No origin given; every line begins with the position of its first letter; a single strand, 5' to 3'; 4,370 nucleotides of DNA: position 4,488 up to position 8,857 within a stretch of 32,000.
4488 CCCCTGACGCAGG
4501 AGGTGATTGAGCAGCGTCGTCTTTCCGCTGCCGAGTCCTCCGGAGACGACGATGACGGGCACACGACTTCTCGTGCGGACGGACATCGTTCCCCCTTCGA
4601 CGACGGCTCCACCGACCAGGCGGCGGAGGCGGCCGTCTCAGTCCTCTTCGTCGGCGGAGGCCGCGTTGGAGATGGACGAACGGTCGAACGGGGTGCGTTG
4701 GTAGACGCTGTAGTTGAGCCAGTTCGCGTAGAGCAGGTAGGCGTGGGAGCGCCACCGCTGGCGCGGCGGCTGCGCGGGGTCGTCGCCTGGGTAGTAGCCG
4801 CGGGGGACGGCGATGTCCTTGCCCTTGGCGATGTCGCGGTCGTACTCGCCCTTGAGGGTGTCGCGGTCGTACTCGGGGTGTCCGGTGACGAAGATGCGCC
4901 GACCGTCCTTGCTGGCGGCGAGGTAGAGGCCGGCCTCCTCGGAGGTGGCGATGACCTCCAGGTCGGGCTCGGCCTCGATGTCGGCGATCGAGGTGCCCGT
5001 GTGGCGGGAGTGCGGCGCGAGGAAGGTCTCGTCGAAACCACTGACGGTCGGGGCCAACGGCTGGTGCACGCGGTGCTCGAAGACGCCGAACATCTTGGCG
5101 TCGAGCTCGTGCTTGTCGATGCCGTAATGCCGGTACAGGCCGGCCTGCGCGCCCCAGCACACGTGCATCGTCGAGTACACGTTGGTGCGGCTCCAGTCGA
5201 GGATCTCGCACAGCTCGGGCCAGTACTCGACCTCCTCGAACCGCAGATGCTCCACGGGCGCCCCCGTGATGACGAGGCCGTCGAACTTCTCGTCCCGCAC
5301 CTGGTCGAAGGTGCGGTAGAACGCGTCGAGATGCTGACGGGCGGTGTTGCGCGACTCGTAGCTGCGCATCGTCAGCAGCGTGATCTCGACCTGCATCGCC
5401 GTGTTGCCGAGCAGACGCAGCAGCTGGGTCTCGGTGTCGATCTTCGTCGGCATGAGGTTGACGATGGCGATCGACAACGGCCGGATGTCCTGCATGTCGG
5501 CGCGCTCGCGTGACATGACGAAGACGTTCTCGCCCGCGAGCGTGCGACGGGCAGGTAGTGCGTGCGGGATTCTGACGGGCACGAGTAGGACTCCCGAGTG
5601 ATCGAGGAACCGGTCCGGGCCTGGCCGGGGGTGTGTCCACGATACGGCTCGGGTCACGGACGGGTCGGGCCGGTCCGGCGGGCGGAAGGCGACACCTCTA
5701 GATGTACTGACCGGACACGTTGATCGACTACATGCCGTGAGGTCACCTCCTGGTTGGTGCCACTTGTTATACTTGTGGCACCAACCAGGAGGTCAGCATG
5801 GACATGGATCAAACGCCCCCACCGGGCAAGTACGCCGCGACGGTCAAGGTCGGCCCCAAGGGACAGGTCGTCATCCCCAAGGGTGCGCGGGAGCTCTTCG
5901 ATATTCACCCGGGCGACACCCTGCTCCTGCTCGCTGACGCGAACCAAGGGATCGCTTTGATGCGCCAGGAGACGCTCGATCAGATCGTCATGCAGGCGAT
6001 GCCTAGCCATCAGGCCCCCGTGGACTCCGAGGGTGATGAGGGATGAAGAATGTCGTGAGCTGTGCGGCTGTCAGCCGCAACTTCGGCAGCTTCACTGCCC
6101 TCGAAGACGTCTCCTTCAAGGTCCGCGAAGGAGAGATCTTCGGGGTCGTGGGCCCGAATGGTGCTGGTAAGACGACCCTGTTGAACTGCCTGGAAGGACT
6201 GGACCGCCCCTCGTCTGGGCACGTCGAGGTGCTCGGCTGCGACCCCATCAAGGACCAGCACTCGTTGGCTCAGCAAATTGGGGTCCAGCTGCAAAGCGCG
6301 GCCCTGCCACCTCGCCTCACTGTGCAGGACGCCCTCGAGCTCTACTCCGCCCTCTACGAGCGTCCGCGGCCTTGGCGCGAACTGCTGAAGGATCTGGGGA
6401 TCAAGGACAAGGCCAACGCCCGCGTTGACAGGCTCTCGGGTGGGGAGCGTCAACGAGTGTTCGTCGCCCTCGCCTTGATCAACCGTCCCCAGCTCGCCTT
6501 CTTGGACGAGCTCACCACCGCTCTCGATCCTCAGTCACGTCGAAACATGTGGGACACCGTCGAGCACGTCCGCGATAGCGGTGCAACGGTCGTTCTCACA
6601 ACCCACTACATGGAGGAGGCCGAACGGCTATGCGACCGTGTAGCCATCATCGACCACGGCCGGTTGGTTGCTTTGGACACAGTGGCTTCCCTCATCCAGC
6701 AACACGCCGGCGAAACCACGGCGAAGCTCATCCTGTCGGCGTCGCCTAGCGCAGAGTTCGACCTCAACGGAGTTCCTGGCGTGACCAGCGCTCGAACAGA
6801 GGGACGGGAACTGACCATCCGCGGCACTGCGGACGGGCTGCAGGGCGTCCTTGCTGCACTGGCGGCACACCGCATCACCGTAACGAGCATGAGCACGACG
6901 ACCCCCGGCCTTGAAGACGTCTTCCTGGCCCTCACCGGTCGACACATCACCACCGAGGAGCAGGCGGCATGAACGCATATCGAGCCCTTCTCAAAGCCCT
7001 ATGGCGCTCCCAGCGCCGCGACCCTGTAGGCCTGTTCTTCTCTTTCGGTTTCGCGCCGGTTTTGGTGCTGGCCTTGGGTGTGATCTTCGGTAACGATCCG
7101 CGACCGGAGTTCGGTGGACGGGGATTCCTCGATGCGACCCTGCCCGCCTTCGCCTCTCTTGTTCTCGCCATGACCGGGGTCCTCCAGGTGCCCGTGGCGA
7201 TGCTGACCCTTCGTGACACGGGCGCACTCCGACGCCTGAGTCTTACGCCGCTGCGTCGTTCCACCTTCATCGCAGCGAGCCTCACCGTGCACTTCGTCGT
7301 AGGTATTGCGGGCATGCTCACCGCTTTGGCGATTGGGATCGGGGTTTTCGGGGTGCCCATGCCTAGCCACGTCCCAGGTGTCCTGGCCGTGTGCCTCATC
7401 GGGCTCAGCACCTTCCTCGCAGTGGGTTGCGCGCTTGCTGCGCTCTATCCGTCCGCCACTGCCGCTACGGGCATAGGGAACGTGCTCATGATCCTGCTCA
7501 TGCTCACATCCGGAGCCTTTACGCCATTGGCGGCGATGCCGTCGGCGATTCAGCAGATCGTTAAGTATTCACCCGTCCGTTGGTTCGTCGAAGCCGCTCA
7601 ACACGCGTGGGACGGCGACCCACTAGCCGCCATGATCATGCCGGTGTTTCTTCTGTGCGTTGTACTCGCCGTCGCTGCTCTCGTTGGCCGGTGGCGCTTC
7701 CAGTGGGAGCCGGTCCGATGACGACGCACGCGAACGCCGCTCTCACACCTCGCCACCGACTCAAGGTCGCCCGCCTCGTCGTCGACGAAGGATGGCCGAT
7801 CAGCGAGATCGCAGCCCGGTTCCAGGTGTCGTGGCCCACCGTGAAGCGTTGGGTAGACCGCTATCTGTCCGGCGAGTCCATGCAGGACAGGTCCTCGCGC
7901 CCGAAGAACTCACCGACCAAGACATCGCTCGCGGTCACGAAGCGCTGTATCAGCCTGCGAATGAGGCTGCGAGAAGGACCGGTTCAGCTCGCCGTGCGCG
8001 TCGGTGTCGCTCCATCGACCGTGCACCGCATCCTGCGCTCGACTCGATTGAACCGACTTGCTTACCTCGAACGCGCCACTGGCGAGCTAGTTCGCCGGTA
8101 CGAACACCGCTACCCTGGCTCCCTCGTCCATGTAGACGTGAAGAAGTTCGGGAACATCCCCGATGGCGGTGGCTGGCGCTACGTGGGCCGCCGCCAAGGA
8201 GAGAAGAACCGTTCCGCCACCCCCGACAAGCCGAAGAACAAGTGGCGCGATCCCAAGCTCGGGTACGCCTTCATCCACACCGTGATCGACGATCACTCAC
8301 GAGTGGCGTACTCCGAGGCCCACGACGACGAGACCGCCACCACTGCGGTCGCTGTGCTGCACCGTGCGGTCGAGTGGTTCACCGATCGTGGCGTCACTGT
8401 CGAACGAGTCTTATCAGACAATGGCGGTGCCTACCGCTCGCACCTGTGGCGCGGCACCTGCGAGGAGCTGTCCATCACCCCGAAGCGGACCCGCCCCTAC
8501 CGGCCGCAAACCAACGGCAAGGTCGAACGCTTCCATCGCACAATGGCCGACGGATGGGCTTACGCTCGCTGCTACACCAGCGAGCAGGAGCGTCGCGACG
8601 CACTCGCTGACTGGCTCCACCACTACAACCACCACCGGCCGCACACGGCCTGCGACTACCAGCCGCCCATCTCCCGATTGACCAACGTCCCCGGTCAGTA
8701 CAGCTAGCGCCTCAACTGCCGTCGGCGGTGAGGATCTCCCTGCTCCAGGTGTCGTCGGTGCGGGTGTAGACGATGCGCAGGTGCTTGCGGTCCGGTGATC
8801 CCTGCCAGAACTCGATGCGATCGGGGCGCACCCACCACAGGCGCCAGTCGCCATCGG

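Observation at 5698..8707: IS481-family transposase whose inverted repeats enclose a regulator + ABC-2 exporter cassette (3.0-kb transporter-IS)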

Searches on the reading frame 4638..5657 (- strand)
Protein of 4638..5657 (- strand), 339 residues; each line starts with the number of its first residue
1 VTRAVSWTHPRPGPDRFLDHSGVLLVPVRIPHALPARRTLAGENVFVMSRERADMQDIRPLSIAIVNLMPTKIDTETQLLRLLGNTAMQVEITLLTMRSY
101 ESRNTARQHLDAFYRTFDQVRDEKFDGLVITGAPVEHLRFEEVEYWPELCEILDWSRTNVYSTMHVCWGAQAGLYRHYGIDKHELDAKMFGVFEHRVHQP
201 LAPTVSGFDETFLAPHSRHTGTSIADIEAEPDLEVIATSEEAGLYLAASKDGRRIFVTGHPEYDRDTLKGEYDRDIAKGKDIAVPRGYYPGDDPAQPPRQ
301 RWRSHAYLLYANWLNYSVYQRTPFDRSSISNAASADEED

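Call 6: search_protein_families(library=pfam, proteins=[window:4638-5657:-], max_evalue=0.01)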
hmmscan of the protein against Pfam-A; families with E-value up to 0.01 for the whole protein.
window:4638-5657:- (339 aa): 1 family
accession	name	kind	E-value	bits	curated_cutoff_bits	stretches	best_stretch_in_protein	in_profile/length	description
PF04204.22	HTS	-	2.8e-136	453.8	27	1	27-324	1-298/298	Homoserine O-succinyltransferase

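Call 21: find_encoding_contigs(protein=window:4638-5582:-, flank=6000, max_places=6)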
Protein window:4638-5582:- (314 aa): 6 contigs read that carry it; 6 places shown.
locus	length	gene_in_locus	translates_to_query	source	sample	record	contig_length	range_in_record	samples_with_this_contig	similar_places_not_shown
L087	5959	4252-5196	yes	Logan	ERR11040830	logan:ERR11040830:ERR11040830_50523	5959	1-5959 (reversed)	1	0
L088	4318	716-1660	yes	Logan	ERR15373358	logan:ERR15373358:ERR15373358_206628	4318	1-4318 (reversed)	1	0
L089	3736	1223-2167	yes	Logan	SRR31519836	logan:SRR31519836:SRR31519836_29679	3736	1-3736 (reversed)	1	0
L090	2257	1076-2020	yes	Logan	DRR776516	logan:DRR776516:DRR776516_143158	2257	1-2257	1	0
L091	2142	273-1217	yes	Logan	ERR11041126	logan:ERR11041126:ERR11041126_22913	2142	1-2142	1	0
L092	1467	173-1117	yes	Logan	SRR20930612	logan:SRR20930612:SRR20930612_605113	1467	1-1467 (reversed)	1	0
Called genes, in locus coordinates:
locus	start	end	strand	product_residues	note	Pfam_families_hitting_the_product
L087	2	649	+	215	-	?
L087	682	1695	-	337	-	PF02732:ERCC4, PF23359:Lsr2_DNA-bd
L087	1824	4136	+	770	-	PF01636:APH, PF00202:Aminotran_3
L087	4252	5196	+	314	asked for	PF04204:HTS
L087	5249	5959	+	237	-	?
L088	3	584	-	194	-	?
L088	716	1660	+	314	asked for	PF04204:HTS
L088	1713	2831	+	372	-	PF02492:cobW, PF07683:CobW_C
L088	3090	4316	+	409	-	?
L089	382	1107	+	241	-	PF00202:Aminotran_3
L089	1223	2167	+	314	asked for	PF04204:HTS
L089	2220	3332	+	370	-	PF02492:cobW, PF07683:CobW_C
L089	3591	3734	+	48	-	?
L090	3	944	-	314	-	?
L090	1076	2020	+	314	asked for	PF04204:HTS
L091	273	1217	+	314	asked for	PF04204:HTS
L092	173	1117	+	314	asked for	PF04204:HTS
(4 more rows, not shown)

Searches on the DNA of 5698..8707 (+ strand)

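Call 12: search_dna_similar(query=window:5698-8707:+, collection=plasmids, mode=near, max_rows=30)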
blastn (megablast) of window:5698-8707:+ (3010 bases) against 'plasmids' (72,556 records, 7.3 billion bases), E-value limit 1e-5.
Records with a match: 4; places in all: 4; records where one place covers at least 80% of the query: 0.
Best place of each record, by identity: 80-90% 1; 60-80% 3.
By first word of the organism name: Gordonia 2; Streptomyces 1; Mycobacterium 1.
By predicted mobility (MOB-suite, as given by PLSDB): non-mobilizable 3; mobilizable 1.
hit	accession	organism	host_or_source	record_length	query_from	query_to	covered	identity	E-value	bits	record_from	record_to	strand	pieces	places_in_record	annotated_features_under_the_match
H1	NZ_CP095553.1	Gordonia hongkongensis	single cell,the blood culture and the ...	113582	2396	2871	16%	73.8%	2e-40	176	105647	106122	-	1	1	IS481 family transposase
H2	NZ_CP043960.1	Streptomyces tendae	microorganism,soil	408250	2563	2881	11%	73.1%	2e-19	106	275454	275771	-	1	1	none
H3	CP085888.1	Gordonia polyisoprenivorans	cell culture,landfill soil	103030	2795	2947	5%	78.6%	4e-16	95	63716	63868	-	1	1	IS481 family transposase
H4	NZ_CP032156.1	Mycobacterium sp. ELW1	whole organism,Stream sediment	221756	2791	2844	2%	88.9%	1e-7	68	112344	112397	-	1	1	IS481 family transposase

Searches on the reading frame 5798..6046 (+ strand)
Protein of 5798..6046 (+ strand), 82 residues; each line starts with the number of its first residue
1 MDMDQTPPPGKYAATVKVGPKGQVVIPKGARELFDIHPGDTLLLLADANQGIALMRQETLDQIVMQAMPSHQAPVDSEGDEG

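Call 6: search_protein_families(library=pfam, proteins=[window:5798-6046:+], max_evalue=0.01)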
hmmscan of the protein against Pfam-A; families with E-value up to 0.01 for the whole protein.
window:5798-6046:+ (82 aa): 1 family
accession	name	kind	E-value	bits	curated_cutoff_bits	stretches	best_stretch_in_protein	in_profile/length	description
PF04014.23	MazE_antitoxin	-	2e-08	34.5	24.7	1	15-55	1-41/48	Antidote-toxin recognition MazE, bacterial antitoxin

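Call 24: list_cluster_members(proteins=[window:5798-6043:+, window:6043-6969:+, window:6969-7718:+, window:4641-5582:-, window:8715-9281:-, P0001])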
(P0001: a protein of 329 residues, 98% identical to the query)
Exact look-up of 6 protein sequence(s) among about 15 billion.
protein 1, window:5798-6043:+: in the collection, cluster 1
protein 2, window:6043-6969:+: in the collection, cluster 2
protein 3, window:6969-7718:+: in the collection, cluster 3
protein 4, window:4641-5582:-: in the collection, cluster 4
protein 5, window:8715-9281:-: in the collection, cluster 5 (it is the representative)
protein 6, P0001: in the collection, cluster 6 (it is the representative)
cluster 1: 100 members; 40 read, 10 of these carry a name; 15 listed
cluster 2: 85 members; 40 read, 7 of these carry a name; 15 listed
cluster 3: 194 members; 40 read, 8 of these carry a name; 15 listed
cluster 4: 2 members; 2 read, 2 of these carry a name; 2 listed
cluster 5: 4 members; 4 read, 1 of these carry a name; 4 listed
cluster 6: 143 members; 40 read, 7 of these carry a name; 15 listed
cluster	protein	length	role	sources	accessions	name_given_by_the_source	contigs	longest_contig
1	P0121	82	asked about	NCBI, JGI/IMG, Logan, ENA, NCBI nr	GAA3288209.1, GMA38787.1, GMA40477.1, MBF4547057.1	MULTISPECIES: AbrB/MazE/SpoVT family DNA-binding domain-containing protein [Actinomycetes]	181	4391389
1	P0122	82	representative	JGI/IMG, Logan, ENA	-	-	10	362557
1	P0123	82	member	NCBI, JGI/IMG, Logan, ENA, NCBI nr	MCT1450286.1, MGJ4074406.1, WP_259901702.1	AbrB/MazE/SpoVT family DNA-binding domain-containing protein [Corynebacterium ... | AbrB/MazE/SpoVT family DNA-binding domain-containing protein [Corynebacterium sp. ...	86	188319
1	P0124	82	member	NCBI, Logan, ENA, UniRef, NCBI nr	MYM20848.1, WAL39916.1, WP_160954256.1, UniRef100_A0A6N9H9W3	AbrB/MazE/SpoVT family DNA-binding domain-containing protein [Brevibacterium sp. 5221] | AbrB/MazE/SpoVT family DNA-binding domain-containing protein n=1 Tax=Brevibacterium ... | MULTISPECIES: AbrB/MazE/SpoVT family DNA-binding domain-containing protein ...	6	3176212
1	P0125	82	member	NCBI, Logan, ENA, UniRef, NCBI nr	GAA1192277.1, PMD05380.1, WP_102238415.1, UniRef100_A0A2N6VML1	AbrB/MazE/SpoVT family DNA-binding domain-containing protein [Brevibacterium paucivorans] | AbrB family transcriptional regulator n=1 Tax=Brevibacterium paucivorans TaxID=170994 ...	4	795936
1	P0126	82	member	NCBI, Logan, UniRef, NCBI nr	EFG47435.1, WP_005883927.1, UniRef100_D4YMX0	transcriptional regulator, AbrB family [Brevibacterium mcbrellneri ATCC 49030] | Transcriptional regulator, AbrB family n=1 Tax=Brevibacterium mcbrellneri ATCC 49030 ... | AbrB/MazE/SpoVT family DNA-binding domain-containing protein [Brevibacterium mcbrellneri]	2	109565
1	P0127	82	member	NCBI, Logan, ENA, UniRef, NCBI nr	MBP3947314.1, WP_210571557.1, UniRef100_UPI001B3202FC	AbrB/MazE/SpoVT family DNA-binding domain-containing protein [Corynebacterium sp. ... | AbrB/MazE/SpoVT family DNA-binding domain-containing protein n=1 Tax=Corynebacterium sp. ...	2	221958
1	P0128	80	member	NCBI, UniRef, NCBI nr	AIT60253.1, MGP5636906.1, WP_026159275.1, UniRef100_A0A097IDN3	AbrB/MazE/SpoVT family DNA-binding domain-containing protein [Corynebacterium variabile] | AbrB family transcriptional regulator n=3 Tax=Actinomycetes TaxID=1760 ... | AbrB family transcriptional regulator [Corynebacterium doosanense CAU 212 = DSM 45436]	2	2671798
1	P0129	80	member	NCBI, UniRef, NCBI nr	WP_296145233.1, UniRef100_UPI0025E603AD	AbrB/MazE/SpoVT family DNA-binding domain-containing protein [uncultured Corynebacterium ... | AbrB/MazE/SpoVT family DNA-binding domain-containing protein n=2 Tax=Corynebacterium ...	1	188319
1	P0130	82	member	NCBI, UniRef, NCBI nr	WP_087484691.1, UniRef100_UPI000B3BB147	AbrB/MazE/SpoVT family DNA-binding domain-containing protein [Brachybacterium massiliense] | AbrB/MazE/SpoVT family DNA-binding domain-containing protein n=1 Tax=Brachybacterium ...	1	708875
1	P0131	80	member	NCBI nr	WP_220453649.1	AbrB/MazE/SpoVT family DNA-binding domain-containing protein [Corynebacterium sp. ...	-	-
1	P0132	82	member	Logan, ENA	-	-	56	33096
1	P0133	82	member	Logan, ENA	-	-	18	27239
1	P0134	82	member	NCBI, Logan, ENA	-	-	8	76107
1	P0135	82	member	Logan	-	-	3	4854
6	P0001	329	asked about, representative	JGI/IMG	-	-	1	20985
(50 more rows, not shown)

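Call 29: search_protein_families(library=ncbifam, proteins=[window:5798-6046:+], max_evalue=0.001)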
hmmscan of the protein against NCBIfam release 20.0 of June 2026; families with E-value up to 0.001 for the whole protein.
window:5798-6046:+ (82 aa): 3 families
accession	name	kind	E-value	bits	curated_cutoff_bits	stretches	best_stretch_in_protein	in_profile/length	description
TIGR01439.1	lp_hng_hel_AbrB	domain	1.2e-13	50.6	28.3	1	15-56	1-42/44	transcriptional regulator, AbrB family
NF040962.1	near_HgcAB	equivalog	1.3e-07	31.3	70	1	14-67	6-63/70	HgcAB-associated protein HgcC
NF006352.0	PRK08577.1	equivalog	2.3e-05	24.4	140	1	13-51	4-42/136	hypothetical protein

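Call 53: search_solved_structures(query=window:5798-6043:+, max_evalue=1)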
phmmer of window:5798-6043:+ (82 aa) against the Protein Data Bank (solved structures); distinct sequences matched with E-value up to 1: 10.
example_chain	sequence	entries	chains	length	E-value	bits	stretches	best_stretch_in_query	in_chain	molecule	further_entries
2glw_A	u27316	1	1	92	9.2e-07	32.2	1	7-45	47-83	92aa long hypothetical protein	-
5itm_A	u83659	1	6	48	0.066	16.8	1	15-54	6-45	AbrB family transcriptional regulator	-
2l66_A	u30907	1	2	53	0.066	16.8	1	15-55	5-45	Transcriptional regulator, AbrB family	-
5itj_A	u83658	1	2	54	0.068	16.8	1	15-55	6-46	AbrB family transcriptional regulator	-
2ro5_A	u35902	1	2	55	0.15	15.7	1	17-58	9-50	Stage V sporulation protein T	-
2w1t_A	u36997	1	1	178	0.36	14.5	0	17-63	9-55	STAGE V SPORULATION PROTEIN T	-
2w1t_B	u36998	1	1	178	0.47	14.1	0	17-63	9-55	STAGE V SPORULATION PROTEIN T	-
2o2g_A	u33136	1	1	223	0.55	13.9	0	1-53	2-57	Dienelactone hydrolase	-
3eo6_A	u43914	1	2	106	0.88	13.2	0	13-63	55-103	protein of unknown function (DUF1255)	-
3o27_A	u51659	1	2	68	0.96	13.1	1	24-55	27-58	Putative uncharacterized protein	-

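Call 60: search_protein_families(library=padloc, proteins=[window:5798-6046:+], max_evalue=0.001)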
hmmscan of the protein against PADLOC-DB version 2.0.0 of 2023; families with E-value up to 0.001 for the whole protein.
window:5798-6046:+ (82 aa): 0 families
